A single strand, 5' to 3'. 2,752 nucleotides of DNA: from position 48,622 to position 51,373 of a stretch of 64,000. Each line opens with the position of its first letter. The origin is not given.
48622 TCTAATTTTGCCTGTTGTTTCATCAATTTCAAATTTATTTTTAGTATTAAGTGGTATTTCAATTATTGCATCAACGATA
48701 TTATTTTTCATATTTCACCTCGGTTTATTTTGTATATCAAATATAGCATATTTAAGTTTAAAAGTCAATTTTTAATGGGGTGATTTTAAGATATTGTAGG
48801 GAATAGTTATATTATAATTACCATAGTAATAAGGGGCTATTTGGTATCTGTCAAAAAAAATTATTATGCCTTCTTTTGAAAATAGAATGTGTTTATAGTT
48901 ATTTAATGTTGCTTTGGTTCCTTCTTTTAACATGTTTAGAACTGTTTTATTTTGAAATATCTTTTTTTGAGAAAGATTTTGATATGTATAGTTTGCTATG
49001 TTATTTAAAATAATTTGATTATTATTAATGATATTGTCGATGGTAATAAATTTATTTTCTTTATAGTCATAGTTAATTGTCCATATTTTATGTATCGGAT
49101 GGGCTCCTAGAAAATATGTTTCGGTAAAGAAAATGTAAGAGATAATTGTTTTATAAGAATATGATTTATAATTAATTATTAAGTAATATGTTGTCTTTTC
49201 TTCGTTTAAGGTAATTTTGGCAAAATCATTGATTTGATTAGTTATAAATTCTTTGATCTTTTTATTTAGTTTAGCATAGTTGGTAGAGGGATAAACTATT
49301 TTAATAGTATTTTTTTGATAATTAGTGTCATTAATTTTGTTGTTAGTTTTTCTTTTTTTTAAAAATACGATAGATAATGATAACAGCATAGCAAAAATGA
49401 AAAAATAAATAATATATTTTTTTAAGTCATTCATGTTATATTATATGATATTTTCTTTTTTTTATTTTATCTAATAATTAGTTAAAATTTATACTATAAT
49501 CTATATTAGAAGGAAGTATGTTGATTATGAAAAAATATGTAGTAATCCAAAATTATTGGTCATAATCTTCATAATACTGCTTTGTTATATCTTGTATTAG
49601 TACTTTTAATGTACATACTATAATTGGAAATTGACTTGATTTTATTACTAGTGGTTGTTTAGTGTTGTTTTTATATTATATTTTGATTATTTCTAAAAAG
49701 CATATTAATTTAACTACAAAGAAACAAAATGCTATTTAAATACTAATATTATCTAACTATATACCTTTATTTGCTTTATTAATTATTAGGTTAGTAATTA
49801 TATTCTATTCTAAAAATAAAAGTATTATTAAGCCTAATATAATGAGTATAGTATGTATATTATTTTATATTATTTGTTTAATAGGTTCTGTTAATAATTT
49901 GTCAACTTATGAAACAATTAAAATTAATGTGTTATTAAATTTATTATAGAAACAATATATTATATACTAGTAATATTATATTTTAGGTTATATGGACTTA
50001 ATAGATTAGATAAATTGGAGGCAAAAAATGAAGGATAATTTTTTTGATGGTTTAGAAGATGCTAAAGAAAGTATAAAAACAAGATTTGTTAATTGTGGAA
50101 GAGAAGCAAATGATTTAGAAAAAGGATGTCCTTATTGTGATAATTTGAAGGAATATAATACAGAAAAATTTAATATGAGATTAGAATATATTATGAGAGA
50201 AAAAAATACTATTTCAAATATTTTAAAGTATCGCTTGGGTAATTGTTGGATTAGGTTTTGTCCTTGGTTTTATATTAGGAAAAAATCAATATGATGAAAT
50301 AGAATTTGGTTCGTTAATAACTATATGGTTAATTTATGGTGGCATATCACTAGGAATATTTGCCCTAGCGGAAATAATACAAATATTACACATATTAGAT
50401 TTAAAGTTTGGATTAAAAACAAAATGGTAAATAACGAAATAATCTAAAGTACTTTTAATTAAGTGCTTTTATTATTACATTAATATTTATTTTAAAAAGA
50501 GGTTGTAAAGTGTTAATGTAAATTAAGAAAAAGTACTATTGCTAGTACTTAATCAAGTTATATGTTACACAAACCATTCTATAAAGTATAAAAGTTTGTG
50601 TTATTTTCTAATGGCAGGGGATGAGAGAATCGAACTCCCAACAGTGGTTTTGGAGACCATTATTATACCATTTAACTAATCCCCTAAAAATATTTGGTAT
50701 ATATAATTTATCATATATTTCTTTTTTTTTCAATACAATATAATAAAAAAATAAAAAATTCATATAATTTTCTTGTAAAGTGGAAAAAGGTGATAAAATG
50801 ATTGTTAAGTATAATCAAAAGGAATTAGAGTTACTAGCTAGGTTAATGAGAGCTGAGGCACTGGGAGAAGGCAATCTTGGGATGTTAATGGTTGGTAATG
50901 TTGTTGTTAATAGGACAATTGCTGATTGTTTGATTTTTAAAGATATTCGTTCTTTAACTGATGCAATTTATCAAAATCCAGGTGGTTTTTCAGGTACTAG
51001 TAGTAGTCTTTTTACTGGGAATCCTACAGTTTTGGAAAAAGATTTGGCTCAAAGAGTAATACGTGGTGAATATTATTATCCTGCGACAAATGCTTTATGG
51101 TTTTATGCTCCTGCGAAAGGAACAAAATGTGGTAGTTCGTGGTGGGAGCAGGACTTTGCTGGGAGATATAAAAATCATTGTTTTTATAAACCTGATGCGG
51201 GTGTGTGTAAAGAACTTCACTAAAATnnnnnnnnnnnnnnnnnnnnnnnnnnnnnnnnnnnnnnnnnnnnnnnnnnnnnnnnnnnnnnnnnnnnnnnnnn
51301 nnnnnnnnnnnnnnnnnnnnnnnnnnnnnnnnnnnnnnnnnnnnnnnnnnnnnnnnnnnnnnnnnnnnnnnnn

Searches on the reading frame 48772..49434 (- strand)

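Call 72: search_protein_families(library=pfam, proteins=[window:48772-49434:-], max_evalue=0.00001)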
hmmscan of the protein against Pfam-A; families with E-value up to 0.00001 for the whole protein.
window:48772-49434:- (220 aa): 1 family
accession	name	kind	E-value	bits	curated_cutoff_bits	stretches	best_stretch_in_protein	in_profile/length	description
PF11738.13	DUF3298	-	2.4e-11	44.8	24.1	1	140-214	12-84/84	Protein of unknown function (DUF3298)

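Call 74: search_protein_families(library=padloc, proteins=[window:48772-49434:-], max_evalue=0.01)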
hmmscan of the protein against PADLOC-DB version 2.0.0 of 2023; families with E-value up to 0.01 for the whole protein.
window:48772-49434:- (220 aa): 0 families

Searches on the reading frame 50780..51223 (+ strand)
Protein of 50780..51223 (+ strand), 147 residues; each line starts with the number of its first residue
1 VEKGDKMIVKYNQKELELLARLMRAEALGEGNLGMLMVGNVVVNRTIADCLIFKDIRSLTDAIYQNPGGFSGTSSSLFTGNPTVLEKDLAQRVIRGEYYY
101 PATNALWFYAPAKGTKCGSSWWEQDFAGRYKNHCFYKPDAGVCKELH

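Call 73: search_protein_families(library=pfam, proteins=[window:50780-51223:+], max_evalue=0.00001)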
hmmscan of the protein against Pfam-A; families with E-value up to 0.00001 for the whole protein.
window:50780-51223:+ (147 aa): 1 family
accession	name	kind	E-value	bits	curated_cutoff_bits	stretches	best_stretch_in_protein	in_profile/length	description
PF07486.17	Hydrolase_2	-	7.5e-15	55.8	27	1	29-136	1-100/100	Cell Wall Hydrolase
